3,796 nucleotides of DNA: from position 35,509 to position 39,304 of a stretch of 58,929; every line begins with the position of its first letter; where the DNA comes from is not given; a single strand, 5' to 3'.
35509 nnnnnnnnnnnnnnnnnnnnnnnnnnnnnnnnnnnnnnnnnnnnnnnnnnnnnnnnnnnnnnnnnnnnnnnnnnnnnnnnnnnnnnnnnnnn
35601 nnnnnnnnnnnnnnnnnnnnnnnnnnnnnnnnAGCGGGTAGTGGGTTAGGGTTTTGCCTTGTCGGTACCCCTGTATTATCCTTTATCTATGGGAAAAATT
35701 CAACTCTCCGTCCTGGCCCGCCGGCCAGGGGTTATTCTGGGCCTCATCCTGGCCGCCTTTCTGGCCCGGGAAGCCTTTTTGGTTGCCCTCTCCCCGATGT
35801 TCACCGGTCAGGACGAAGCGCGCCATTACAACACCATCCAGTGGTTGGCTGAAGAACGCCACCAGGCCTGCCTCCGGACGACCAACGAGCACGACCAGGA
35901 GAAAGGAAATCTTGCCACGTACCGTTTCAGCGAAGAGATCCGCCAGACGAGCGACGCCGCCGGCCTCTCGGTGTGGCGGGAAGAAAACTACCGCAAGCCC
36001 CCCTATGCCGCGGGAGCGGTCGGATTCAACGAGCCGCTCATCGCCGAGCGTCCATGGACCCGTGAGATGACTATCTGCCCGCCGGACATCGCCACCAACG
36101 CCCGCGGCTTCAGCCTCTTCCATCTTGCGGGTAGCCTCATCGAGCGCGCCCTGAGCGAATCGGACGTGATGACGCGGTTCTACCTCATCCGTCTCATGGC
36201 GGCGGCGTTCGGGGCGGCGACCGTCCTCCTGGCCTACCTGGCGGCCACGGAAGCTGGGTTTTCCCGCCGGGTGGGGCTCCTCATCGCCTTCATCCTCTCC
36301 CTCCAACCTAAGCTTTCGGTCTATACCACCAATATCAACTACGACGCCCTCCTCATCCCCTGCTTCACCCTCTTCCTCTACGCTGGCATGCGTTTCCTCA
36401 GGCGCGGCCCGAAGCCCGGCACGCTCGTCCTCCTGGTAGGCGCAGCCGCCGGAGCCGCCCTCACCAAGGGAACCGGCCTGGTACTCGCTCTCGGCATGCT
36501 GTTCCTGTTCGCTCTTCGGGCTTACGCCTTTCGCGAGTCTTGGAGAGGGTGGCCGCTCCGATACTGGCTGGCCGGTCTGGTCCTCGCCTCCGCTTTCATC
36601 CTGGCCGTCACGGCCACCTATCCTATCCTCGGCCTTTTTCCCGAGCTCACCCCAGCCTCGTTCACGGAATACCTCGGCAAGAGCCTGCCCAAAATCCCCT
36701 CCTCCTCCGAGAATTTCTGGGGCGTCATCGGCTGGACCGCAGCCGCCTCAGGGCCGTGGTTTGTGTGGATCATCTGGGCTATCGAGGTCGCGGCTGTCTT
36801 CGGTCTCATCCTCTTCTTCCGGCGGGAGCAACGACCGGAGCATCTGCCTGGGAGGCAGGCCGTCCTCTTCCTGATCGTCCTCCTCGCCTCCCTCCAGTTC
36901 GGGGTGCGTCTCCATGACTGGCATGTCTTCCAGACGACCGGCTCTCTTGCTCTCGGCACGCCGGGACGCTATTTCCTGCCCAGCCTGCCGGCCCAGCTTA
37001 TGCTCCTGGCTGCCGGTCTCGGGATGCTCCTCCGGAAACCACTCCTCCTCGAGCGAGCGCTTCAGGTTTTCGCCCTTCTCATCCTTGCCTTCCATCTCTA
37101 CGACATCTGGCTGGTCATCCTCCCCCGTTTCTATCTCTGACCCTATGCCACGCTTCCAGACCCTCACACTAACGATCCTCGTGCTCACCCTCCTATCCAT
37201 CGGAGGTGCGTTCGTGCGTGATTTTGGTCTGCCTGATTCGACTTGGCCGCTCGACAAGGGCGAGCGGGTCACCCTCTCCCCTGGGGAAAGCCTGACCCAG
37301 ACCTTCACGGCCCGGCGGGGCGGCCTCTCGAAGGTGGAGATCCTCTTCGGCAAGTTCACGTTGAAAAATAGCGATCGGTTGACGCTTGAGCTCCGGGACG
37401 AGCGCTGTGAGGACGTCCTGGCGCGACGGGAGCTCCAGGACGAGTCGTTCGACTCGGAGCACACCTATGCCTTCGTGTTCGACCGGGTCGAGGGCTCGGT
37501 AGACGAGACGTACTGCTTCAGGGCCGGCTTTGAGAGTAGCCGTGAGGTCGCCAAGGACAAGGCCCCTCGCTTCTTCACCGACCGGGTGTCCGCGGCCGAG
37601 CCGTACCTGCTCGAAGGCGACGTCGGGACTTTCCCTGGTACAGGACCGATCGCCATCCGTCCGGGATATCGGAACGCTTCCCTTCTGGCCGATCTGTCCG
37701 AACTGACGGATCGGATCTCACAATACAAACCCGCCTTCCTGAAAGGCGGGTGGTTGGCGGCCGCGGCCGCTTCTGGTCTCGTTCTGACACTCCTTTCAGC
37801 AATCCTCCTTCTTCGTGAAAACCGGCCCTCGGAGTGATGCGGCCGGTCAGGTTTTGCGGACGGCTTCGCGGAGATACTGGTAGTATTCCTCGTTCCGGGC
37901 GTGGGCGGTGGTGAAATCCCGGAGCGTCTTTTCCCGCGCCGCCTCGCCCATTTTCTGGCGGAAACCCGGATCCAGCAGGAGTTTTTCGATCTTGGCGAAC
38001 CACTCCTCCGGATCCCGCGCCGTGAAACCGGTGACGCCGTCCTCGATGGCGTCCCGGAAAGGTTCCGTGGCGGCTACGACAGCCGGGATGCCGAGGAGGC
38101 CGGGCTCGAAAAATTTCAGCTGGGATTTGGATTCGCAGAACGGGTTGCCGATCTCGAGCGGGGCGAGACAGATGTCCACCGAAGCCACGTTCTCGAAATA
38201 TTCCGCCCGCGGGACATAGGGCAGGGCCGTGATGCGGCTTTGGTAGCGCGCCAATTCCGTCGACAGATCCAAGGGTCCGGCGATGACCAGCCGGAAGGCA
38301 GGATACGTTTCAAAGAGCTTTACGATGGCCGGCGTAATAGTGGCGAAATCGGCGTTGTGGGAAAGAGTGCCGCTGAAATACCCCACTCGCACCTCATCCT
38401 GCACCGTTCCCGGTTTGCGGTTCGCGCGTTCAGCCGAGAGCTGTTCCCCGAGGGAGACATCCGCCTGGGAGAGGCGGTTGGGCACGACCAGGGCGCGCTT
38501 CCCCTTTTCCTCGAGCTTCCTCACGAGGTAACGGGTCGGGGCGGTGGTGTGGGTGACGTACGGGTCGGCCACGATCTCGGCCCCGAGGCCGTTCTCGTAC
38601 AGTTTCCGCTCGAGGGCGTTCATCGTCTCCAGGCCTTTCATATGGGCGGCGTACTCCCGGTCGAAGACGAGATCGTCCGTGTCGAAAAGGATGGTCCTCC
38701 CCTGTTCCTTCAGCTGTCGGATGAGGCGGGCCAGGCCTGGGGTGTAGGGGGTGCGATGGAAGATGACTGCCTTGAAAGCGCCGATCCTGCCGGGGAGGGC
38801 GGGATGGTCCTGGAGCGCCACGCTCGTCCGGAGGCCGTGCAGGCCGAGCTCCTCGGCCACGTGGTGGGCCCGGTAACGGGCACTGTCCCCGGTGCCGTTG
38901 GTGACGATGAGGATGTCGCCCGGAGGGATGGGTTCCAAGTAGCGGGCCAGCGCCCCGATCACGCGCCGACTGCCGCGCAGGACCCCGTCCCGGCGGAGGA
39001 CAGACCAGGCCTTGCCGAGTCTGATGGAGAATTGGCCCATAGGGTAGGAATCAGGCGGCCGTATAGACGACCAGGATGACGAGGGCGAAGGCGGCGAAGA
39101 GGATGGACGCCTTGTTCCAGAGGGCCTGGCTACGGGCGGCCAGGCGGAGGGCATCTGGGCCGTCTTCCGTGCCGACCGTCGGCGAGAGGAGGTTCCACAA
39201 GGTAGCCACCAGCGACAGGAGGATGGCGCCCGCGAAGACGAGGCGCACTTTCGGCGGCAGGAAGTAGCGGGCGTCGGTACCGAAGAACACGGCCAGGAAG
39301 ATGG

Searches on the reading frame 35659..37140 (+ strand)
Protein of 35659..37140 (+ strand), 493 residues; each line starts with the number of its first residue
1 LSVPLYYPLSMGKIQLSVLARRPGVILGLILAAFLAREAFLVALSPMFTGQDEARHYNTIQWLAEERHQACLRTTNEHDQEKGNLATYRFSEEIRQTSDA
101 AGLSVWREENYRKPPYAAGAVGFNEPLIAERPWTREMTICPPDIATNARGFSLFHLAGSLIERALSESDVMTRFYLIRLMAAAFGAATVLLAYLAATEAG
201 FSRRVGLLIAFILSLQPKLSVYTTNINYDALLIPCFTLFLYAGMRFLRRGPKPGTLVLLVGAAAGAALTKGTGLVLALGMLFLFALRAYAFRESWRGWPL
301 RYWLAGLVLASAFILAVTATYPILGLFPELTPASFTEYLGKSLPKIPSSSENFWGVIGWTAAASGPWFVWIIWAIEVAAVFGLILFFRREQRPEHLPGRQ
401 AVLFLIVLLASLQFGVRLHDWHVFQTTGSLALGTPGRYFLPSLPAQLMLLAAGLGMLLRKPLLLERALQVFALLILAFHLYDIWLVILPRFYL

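Call 72: search_protein_families(library=pfam, proteins=[window:35659-37140:+], max_evalue=0.0001)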
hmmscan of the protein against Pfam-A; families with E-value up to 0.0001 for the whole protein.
window:35659-37140:+ (493 aa): 2 families
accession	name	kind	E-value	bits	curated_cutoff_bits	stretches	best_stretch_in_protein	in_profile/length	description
PF13231.12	PMT_2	-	2.9e-08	34.5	26.1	1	177-308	24-149/160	Dolichyl-phosphate-mannose-protein mannosyltransferase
PF02366.24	PMT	-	1.3e-07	31.9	22.7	1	173-307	81-222/245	Dolichyl-phosphate-mannose-protein mannosyltransferase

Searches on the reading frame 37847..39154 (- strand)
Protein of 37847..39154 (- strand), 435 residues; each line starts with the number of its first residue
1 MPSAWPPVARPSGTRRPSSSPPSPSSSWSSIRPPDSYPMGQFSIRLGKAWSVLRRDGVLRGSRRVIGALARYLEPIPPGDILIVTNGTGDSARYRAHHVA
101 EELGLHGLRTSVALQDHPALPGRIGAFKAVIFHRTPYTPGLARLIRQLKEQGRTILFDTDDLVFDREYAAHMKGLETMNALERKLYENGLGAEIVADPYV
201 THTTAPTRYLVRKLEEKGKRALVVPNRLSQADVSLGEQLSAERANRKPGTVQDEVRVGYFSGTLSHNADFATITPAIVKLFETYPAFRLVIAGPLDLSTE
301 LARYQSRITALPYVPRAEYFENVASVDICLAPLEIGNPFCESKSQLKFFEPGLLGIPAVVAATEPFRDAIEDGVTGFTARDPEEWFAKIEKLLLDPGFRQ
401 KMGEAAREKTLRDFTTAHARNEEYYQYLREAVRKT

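Call 72: search_protein_families(library=pfam, proteins=[window:37847-39154:-], max_evalue=0.0001)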
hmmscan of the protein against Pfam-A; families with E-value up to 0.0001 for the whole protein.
window:37847-39154:- (435 aa): 3 families
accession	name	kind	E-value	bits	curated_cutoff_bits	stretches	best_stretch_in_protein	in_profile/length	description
PF13524.12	Glyco_trans_1_2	-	2e-12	47.7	25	1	282-418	10-137/144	Glycosyl transferase-like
PF00534.26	Glycos_transf_1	-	4.8e-10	39.7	26.4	1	245-408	5-171/172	Glycosyl transferases group 1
PF13692.12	Glyco_trans_1_4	-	9.9e-10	39.3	27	1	260-395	6-142/142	Glycosyl transferases group 1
